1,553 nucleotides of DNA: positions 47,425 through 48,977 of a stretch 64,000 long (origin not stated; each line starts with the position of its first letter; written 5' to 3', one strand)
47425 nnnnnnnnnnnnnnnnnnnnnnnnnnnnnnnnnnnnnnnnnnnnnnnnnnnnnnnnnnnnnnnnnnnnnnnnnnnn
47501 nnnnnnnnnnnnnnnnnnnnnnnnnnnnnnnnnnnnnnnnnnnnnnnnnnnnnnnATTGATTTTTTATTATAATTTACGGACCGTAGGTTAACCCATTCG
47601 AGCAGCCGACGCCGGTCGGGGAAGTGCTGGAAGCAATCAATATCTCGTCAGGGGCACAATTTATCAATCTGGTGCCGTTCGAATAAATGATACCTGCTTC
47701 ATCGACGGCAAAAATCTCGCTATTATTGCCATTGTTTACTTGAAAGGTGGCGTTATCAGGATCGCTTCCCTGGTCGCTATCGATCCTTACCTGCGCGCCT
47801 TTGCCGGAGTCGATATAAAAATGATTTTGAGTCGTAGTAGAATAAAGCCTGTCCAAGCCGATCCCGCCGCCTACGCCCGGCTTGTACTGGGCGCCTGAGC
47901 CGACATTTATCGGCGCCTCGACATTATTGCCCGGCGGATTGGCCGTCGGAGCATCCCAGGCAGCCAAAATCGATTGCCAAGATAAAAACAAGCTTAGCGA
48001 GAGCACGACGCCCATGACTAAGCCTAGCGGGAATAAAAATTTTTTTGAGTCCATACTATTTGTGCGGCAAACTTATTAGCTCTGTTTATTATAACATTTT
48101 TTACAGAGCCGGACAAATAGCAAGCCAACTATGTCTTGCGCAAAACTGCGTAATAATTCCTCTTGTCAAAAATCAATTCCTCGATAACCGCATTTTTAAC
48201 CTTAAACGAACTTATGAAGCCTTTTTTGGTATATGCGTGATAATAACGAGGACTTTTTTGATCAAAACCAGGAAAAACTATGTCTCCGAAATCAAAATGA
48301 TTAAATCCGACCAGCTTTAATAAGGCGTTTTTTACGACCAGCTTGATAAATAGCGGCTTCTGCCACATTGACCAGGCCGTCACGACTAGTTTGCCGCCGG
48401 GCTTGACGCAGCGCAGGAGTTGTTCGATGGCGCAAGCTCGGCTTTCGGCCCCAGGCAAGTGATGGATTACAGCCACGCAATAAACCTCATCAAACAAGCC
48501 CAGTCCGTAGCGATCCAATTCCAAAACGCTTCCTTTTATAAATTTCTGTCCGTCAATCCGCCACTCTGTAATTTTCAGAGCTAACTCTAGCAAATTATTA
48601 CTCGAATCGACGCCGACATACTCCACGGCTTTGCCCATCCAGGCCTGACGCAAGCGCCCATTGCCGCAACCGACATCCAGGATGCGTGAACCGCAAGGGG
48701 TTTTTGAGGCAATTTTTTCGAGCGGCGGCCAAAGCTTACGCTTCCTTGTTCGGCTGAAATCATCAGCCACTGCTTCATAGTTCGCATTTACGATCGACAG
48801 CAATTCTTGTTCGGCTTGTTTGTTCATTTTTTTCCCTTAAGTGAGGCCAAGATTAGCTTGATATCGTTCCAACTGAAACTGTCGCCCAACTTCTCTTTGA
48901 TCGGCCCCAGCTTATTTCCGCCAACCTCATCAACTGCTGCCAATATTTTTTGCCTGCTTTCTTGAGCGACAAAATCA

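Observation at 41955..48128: Three-gene surface operon ending in a 1668-aa FN3-like repeat protein with a recurrent disulfide-loop insertion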

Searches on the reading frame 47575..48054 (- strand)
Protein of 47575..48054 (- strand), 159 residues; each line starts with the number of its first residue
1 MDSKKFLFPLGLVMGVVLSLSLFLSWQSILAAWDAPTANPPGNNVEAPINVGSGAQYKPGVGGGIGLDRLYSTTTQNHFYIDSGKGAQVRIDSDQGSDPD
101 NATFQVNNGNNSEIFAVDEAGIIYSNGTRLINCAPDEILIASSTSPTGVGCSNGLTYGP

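Call 3: search_protein_families(library=pfam, proteins=[window:47575-48054:-], max_evalue=1)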
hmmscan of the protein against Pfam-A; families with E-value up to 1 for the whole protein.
window:47575-48054:- (159 aa): 0 families

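Call 4: search_protein_families(library=ncbifam, proteins=[window:47575-48054:-], max_evalue=1)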
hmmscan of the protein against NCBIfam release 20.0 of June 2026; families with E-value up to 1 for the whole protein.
window:47575-48054:- (159 aa): 0 families

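Call 12: find_homologous_proteins(query=window:47575-48054:-)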
Query window:47575-48054:- (159 aa): 8 proteins with E <= 0.001 among 144 candidates.
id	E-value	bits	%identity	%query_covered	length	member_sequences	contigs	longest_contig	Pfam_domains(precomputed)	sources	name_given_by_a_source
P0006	7.5e-101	353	100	100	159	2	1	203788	-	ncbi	-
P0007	1.1e-87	310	86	100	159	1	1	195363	-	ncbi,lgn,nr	ncbi:hypothetical protein HGA34_03090 [Candidatus Falkowbacteria bacterium]|nr:hypothetical protein 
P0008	1.2e-79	284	80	100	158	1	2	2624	-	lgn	-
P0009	1.1e-78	281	79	100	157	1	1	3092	-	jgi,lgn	jgi:hypothetical protein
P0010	9.5e-74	265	75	100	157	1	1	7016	-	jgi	-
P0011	1.0e-71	258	73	100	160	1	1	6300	-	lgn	-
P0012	1.4e-65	239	73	92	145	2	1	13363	-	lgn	-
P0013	6.5e-48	181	55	100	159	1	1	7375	-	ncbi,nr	ncbi:hypothetical protein HGA64_02435 [Candidatus Falkowbacteria bacterium]|nr:hypothetical protein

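Call 21: find_encoding_contigs(protein=P0013, flank=10000, max_places=3)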
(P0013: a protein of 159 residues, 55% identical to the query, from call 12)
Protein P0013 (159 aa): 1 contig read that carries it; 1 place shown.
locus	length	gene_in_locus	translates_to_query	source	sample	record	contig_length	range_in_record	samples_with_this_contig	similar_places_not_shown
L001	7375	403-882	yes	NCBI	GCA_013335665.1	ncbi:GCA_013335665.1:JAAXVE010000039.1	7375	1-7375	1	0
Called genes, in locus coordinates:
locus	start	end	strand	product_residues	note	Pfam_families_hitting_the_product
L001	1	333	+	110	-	?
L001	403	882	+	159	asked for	-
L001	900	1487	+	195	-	-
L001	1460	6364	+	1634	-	-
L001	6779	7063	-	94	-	PF00216:Bac_DNA_binding, PF18291:HU-HIG, PF18175:HU-CCDC81_bac_2 (faint)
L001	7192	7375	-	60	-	?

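Call 29: find_related_loci(query=A2, collection=genome_contigs, flank=8000)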
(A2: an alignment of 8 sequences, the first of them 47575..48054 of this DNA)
Query A2 (159 aa) in genome_contigs; peptide patterns used: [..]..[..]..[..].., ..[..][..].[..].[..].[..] (x = any residue, [..] = any of these).
85 stretches matched a pattern; 1 encode a relative of the query (tblastn E <= 1e-3); 1 distinct loci.
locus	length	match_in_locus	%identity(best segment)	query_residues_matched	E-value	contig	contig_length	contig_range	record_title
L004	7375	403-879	55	1-159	2e-55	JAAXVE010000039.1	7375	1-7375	MAG: Candidatus Falkowbacteria bacterium isolate W4_Combined_metabat2_115 W4_Combined_metabat2_115_NODE_4537, whole geno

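Call 41: search_protein_families(library=phrogs, proteins=[window:47575-48054:-], max_evalue=0.1)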
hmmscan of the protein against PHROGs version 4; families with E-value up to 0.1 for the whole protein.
window:47575-48054:- (159 aa): 0 families

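Call 53: find_related_loci(query=A6, collection=metagenome_contigs, flank=8000)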
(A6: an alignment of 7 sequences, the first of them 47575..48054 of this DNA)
Query A6 (159 aa) in metagenome_contigs; peptide patterns used: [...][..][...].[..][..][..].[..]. (x = any residue, [..] = any of these).
84 stretches matched a pattern; 38 encode a relative of the query (tblastn E <= 1e-3); 38 distinct loci.
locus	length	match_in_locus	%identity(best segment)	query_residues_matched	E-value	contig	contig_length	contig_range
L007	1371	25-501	97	1-159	3e-110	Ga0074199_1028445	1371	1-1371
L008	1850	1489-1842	34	3-127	1e-16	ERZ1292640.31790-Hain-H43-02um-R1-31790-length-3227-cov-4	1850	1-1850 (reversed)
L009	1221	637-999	33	1-111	6e-12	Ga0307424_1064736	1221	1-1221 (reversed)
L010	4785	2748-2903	50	74-123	2e-11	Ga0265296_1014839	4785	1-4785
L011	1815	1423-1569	55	12-60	3e-11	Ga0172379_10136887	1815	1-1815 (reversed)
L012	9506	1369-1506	52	4-49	5e-11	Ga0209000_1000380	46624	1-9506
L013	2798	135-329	45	1-60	1e-10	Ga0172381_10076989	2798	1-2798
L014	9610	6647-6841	45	1-60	4e-10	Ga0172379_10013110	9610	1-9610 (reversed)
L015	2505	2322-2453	51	4-50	4e-10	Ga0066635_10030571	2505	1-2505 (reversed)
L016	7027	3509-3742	33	1-84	5e-10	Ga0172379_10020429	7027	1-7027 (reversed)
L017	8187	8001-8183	49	1-56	5e-10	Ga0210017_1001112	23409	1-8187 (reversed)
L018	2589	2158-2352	46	1-60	3e-9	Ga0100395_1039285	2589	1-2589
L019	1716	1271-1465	43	1-60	3e-9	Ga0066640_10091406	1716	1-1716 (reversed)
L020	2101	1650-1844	45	1-60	3e-9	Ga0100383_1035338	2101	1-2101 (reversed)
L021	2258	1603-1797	45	1-60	4e-9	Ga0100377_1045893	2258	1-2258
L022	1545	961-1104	42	74-123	6e-9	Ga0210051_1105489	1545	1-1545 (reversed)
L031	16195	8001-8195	40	1-60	3e-8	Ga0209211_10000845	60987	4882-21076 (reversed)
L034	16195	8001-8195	40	1-60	3e-8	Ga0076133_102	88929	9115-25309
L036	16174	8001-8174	48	1-60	2e-13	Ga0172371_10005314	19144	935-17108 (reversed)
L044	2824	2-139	52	20-60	7e-6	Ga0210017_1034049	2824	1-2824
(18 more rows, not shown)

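Call 57: search_protein_families(library=pfam, proteins=[L010:1233-4571:+, L013:135-2732:+, L036:7941-10427:+, L034:7962-9872:+, L044:2-1999:+, L014:6647-8278:+, L016:3509-5161:+, L031:7962-9299:+, L012:1363-2523:+, L022:244-1413:+], max_evalue=0.01)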
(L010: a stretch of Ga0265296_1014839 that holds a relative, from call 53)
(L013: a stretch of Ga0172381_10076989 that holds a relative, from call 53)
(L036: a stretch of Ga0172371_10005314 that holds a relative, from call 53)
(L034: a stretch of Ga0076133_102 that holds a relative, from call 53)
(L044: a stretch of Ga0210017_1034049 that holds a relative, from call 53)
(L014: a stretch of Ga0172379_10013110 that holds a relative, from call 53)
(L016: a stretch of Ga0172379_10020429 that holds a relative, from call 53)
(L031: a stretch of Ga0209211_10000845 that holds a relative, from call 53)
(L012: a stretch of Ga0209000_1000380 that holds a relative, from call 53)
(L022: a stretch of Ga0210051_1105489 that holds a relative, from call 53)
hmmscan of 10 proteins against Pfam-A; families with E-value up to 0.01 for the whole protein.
L010:1233-4571:+ (1113 aa): 0 families

L013:135-2732:+ (866 aa): 1 family
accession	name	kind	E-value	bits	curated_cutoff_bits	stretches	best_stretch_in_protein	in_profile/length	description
PF13884.11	Peptidase_S74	-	2.5e-14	53.7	22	1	765-813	1-53/58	Chaperone of endosialidase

L036:7941-10427:+ (829 aa): 0 families

L034:7962-9872:+ (637 aa): 5 families
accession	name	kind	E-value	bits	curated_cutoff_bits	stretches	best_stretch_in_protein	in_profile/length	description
PF01330.27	RuvA_N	-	1.9e-17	63.5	23.6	1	446-506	1-61/61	RuvA N terminal domain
PF14520.12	HHH_5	-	7.2e-15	55.7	27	1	516-574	1-57/57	Helix-hairpin-helix domain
PF07499.19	RuvA_C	-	9.9e-08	32.8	24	1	597-635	7-46/47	RuvA, C-terminal domain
PF00633.29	HHH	-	2e-06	27.8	24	1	544-569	3-28/30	Helix-hairpin-helix motif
PF21176.3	RecR_HhH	-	0.0036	17.5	27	0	554-572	8-26/45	RecR, helix-hairpin-helix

L044:2-1999:+ (666 aa): 1 family
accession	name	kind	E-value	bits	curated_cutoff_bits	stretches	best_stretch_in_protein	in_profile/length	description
PF01413.25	C4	-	5.4e-28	97.9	27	1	561-665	2-109/110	C-terminal tandem repeated domain in type 4 procollagen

L014:6647-8278:+ (544 aa): 1 family
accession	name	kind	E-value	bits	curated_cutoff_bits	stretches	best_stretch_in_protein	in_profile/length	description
PF09603.15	Fib_succ_major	-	3.5e-22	80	33.9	1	350-543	1-187/187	Fibrobacter succinogenes major domain (Fib_succ_major)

L016:3509-5161:+ (551 aa): 0 families

L031:7962-9299:+ (446 aa): 0 families

L012:1363-2523:+ (387 aa): 0 families

L022:244-1413:+ (390 aa): 0 families

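Call 73: find_related_loci(query=A6, collection=viral_contigs, flank=5000)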
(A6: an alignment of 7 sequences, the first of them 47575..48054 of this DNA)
Query A6 (159 aa) in viral_contigs; peptide patterns used: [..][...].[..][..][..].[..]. (x = any residue, [..] = any of these).
7 stretches matched a pattern, but none encodes a relative of the query by tblastn (E <= 1e-3).

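Call 83: search_protein_families(library=pfam, proteins=[L036:3168-4499:+, L036:4631-6469:+, L036:6557-7543:+, L036:7559-7975:+, L036:10452-13268:+, L036:13316-13966:+, L036:13994-14971:+, L031:5440-7092:+, L031:7298-7714:+, L031:9917-10888:+], max_evalue=0.001)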
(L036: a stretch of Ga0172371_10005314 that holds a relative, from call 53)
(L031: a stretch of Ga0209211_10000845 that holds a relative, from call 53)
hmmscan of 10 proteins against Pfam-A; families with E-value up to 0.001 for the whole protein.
L036:3168-4499:+ (443 aa): 3 families
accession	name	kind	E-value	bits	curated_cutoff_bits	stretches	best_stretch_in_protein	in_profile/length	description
PF00575.29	S1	-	2.8e-43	146.6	22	3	219-283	1-65/74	S1 RNA binding domain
PF23459.1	S1_RRP5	-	2.7e-16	60.3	27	2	220-284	1-65/72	RRP5 S1 domain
PF21710.3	Spt6_S1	-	0.00089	19.9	27.5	0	221-285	15-80/91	Spt6, S1/OB domain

L036:4631-6469:+ (612 aa): 9 families
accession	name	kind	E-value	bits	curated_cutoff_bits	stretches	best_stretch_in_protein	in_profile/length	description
PF01434.24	Peptidase_M41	-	4e-64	216.4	29.9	1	413-601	2-191/191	Peptidase family M41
PF00004.35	AAA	-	7.5e-47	159.5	21.2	1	199-330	1-129/131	ATPase family associated with various cellular activities (AAA)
PF17862.7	AAA_lid_3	-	1e-13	50.9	27.2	1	355-396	2-43/45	AAA+ lid domain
PF07728.20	AAA_5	-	1e-05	26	22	1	198-318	1-135/139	AAA domain (dynein-related subfamily)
PF13191.12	AAA_16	-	1.9e-05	25.7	32.6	0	189-221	17-49/167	AAA ATPase domain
PF06068.19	TIP49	-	1.9e-05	24.4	23.8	1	165-233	26-89/347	TIP49 P-loop domain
PF06480.20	FtsH_ext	-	3.1e-05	24.6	25.5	0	9-72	2-72/103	FtsH Extracellular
PF20720.3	nSTAND3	-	0.00015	21.9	27.2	0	198-346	19-153/155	Novel STAND NTPase 3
PF05496.18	RuvB_N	-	0.00036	20.8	27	0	162-265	6-94/159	Holliday junction DNA helicase RuvB P-loop domain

L036:6557-7543:+ (328 aa): 1 family
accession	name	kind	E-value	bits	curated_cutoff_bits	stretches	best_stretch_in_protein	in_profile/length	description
PF24400.1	DUF7544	-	3.3e-08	33.5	27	1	29-291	34-275/302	Family of unknown function (DUF7544)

L036:7559-7975:+ (138 aa): 0 families

L036:10452-13268:+ (938 aa): 2 families
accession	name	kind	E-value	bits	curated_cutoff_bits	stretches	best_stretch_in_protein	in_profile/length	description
PF13884.11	Peptidase_S74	-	1.4e-17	64.1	22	1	799-854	1-58/58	Chaperone of endosialidase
PF05658.19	YadA_head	-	0.00044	21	25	0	246-272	1-27/27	YadA head domain repeat (2 copies)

L036:13316-13966:+ (216 aa): 5 families
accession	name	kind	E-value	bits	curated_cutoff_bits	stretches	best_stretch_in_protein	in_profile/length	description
PF01330.27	RuvA_N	-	8.4e-20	71.1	23.6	1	21-81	1-61/61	RuvA N terminal domain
PF14520.12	HHH_5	-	1.7e-14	54.5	27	1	91-149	1-57/57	Helix-hairpin-helix domain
PF07499.19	RuvA_C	-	2.7e-07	31.4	24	1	172-210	7-46/47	RuvA, C-terminal domain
PF00633.29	HHH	-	3.7e-07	30.1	24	0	119-144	3-28/30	Helix-hairpin-helix motif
PF21176.3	RecR_HhH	-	0.00045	20.4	27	0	129-147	8-26/45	RecR, helix-hairpin-helix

L036:13994-14971:+ (325 aa): 2 families
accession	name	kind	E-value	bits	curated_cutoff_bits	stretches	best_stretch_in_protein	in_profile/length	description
PF02388.22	FemAB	-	2.1e-51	175.5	24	3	222-318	306-404/406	FemAB family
PF13480.13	Acetyltransf_6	-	2.9e-12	47.4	22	1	154-280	2-140/143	Acetyltransferase (GNAT) domain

L031:5440-7092:+ (550 aa): 2 families
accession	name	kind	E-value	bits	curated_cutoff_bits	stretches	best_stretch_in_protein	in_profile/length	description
PF02518.31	HATPase_c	-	4.4e-18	66.2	26.4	1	438-548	1-109/111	Histidine kinase-, DNA gyrase B-, and HSP90-like ATPase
PF16927.11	HisKA_7TM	-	2.1e-05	24.9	28.6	1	37-251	4-222/224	N-terminal 7TM region of histidine kinase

L031:7298-7714:+ (138 aa): 2 families
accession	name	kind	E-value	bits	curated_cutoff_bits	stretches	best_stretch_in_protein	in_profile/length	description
PF18765.7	Polbeta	-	8.6e-20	71.1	26.9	1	14-102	2-92/93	Polymerase beta, Nucleotidyltransferase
PF01909.29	NTP_transf_2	-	1.9e-11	44.6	21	1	15-89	4-85/93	Nucleotidyltransferase domain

L031:9917-10888:+ (323 aa): 2 families
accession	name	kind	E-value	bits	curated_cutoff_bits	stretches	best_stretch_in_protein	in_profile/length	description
PF02388.22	FemAB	-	8.6e-46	157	24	3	220-318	306-406/406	FemAB family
PF13480.13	Acetyltransf_6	-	6.5e-12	46.2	22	1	149-277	3-139/143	Acetyltransferase (GNAT) domain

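Call 87: search_protein_families(library=ncbifam, proteins=[L013:135-2732:+, L014:6647-8278:+, L036:7941-10427:+, L016:3509-5161:+, L010:1233-4571:+, L012:1363-2523:+], max_evalue=0.1)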
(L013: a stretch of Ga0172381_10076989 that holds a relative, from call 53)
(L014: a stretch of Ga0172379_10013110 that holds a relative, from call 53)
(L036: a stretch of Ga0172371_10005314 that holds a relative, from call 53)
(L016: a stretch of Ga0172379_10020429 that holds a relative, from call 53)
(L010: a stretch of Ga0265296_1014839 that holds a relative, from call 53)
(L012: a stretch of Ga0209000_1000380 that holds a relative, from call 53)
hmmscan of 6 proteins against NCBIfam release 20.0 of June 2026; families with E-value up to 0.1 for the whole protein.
L013:135-2732:+ (866 aa): 0 families

L014:6647-8278:+ (544 aa): 1 family
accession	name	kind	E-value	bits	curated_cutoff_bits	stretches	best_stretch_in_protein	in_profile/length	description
TIGR02145.1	Fib_succ_major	domain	3.9e-24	86.3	41.65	1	344-544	8-176/176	FISUMP domain-containing protein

L036:7941-10427:+ (829 aa): 0 families

L016:3509-5161:+ (551 aa): 0 families

L010:1233-4571:+ (1113 aa): 0 families

L012:1363-2523:+ (387 aa): 0 families

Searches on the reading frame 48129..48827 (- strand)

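Call 76: search_protein_families(library=pfam, proteins=[window:48129-48827:-], max_evalue=0.01)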
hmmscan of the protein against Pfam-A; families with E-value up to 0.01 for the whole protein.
window:48129-48827:- (232 aa): 9 families
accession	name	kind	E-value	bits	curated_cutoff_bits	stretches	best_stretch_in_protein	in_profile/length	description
PF08241.18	Methyltransf_11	-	2.1e-14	54.4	21.2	1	50-149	1-95/95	Methyltransferase domain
PF13847.12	Methyltransf_31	-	6.9e-13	49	27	1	46-153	4-113/145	Methyltransferase domain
PF08242.18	Methyltransf_12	-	9.4e-13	49.2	30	1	50-147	1-98/98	Methyltransferase domain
PF13649.12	Methyltransf_25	-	1.8e-12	48.2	27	1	49-145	1-97/97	Methyltransferase domain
PF13489.12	Methyltransf_23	-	3.1e-11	43.7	27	1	26-152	3-119/164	Methyltransferase domain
PF01209.24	Ubie_methyltran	-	1.9e-06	27.9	20.1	1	6-160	9-162/233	ubiE/COQ5 methyltransferase family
PF07021.18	MetW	-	0.00012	22.2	21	1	37-78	5-47/193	Methionine biosynthesis protein MetW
PF02353.26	CMAS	-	0.0002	21.2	27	1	22-154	41-169/273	Mycolic acid cyclopropane synthetase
PF08003.17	Methyltransf_9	-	0.00072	19.1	23.8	1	46-150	116-218/315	Protein of unknown function (DUF1698)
